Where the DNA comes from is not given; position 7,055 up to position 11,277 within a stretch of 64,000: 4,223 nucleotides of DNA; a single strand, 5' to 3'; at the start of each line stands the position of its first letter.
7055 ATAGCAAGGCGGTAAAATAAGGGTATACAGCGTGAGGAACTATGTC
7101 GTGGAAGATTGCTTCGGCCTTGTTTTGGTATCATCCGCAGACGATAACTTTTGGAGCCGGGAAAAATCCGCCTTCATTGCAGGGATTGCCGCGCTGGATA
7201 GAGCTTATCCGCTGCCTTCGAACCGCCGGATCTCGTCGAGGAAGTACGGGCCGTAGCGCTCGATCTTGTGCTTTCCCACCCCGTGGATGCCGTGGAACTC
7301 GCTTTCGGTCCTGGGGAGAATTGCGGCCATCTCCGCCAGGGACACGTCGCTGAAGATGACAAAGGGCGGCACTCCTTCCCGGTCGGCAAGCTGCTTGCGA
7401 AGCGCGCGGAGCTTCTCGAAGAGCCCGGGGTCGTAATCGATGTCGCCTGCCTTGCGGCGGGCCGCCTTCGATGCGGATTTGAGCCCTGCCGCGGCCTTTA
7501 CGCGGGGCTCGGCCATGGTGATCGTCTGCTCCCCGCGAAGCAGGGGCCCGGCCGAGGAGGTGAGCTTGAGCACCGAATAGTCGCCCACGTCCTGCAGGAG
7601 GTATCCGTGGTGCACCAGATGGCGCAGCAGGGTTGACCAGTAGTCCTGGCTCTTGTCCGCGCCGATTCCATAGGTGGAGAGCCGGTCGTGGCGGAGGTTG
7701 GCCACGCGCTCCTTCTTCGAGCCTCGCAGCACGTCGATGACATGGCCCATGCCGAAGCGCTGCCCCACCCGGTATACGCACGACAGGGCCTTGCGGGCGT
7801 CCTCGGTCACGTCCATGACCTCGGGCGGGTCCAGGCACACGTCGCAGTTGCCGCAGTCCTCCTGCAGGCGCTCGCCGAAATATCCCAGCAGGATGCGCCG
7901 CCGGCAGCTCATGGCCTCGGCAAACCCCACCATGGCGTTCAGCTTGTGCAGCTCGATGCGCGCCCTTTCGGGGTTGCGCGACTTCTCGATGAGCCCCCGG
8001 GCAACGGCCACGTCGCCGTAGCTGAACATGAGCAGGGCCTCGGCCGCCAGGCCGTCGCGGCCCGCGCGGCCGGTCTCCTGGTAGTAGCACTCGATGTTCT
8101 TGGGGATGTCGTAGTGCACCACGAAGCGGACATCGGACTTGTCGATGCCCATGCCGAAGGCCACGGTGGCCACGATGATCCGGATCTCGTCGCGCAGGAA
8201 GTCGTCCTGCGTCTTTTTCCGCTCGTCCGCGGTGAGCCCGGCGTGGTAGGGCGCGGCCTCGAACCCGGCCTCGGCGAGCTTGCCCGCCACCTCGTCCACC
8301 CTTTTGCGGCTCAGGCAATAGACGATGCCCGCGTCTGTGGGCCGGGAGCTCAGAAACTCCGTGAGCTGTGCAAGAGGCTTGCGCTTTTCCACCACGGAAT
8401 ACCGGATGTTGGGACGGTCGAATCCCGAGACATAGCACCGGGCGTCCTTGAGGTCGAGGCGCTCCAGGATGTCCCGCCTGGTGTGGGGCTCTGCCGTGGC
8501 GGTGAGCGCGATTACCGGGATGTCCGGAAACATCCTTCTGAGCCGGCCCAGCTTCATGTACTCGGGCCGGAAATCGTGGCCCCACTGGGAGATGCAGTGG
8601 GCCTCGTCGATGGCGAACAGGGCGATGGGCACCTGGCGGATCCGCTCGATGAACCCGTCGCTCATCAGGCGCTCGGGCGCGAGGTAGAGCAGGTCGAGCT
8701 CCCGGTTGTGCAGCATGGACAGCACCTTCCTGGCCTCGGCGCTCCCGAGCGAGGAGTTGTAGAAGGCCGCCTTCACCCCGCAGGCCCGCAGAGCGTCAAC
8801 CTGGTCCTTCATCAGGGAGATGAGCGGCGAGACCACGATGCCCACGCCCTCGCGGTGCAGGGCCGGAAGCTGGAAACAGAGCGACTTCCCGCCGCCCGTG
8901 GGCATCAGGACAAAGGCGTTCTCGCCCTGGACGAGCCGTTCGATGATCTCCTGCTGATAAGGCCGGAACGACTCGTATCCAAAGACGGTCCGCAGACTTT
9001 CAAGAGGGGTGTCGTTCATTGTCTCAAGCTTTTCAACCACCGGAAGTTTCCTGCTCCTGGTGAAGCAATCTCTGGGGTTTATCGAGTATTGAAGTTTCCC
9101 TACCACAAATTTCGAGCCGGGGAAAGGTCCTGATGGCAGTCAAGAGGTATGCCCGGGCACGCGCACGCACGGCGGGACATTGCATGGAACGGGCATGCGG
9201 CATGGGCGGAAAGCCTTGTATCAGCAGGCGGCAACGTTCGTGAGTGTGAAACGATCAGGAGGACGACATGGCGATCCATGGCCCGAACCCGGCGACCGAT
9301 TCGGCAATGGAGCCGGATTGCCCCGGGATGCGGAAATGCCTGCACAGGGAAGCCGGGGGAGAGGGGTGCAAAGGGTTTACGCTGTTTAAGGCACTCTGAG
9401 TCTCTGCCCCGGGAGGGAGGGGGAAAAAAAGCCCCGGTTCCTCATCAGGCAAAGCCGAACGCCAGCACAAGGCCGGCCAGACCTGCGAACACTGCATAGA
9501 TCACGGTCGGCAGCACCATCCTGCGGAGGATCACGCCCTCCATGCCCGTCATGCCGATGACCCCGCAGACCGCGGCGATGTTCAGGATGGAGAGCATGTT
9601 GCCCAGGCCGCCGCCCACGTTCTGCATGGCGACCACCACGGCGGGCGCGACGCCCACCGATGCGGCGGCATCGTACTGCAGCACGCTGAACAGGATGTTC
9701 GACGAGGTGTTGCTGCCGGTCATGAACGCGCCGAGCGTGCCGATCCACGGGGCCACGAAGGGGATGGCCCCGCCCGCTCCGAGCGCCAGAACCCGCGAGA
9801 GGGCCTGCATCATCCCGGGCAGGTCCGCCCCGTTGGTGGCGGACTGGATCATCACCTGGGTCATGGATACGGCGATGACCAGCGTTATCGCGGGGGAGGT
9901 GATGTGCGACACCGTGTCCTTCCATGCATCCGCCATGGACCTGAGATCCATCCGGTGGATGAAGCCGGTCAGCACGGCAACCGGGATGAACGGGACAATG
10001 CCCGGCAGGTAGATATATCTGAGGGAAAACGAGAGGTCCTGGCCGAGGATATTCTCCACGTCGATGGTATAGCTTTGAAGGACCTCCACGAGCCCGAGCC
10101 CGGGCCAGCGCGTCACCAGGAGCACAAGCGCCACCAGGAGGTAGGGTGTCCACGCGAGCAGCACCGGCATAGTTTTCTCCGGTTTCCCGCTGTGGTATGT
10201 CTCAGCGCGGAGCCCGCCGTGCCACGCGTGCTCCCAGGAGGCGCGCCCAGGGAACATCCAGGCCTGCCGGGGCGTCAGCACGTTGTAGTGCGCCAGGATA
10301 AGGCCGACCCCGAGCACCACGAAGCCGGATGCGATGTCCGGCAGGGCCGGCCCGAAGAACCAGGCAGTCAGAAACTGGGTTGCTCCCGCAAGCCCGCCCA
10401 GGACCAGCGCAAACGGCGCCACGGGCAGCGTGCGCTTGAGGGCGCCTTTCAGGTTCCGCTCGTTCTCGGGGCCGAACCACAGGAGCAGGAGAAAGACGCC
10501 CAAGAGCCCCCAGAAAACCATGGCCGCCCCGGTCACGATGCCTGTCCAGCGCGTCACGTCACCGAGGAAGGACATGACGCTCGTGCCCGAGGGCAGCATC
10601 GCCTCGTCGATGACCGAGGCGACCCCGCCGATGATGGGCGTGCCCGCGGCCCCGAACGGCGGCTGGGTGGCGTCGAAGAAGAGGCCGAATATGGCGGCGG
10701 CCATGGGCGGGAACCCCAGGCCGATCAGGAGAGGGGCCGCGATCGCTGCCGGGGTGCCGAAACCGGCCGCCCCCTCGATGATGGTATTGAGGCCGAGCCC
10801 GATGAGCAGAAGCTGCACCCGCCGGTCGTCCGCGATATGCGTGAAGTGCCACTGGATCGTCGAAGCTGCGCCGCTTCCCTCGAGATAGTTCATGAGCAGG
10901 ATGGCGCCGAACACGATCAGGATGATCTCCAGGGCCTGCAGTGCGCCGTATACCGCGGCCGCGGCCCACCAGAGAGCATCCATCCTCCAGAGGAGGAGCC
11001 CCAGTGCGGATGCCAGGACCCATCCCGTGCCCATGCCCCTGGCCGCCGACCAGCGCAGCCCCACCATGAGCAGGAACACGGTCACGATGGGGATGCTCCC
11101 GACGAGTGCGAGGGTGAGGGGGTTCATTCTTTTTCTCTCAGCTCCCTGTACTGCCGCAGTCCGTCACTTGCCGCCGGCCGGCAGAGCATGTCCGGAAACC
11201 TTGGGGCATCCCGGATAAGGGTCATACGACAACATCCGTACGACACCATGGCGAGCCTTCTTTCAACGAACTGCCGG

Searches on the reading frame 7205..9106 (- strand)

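Call 13: search_protein_families(library=pfam, proteins=[window:7205-9106:-], max_evalue=0.001)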
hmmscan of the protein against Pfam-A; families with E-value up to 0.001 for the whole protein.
window:7205-9106:- (633 aa): 7 families
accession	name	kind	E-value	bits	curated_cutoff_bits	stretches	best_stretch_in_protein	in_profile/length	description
PF09382.16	RQC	-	7.4e-42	142.2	23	1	427-537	1-111/114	RQC domain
PF00270.35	DEAD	-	1.5e-27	96.8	26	1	48-209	1-163/167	DEAD/DEAH box helicase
PF00271.37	Helicase_C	-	3.3e-23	82.5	23.5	1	246-352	4-110/110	Helicase conserved C-terminal domain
PF00570.28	HRDC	-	7.9e-23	80.6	23.8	1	561-626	3-68/68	HRDC domain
PF16124.10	RecQ_Zn_bind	-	3.3e-19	69.8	25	1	363-425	1-66/66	RecQ zinc-binding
PF11408.13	Helicase_Sgs1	-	2.1e-05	24.9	22.2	1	563-622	9-67/80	Sgs1 RecQ helicase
PF04851.21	ResIII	-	8.4e-05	23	22.5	1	47-205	4-162/164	Type III restriction enzyme, res subunit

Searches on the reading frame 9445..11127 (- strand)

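Call 13: search_protein_families(library=pfam, proteins=[window:9445-11127:-], max_evalue=0.001)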
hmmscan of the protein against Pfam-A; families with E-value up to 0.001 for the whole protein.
window:9445-11127:- (560 aa): 1 family
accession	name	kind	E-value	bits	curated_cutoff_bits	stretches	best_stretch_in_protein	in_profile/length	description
PF02652.20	Lactate_perm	-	5.8e-96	322.8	27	1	7-551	3-518/522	L-lactate permease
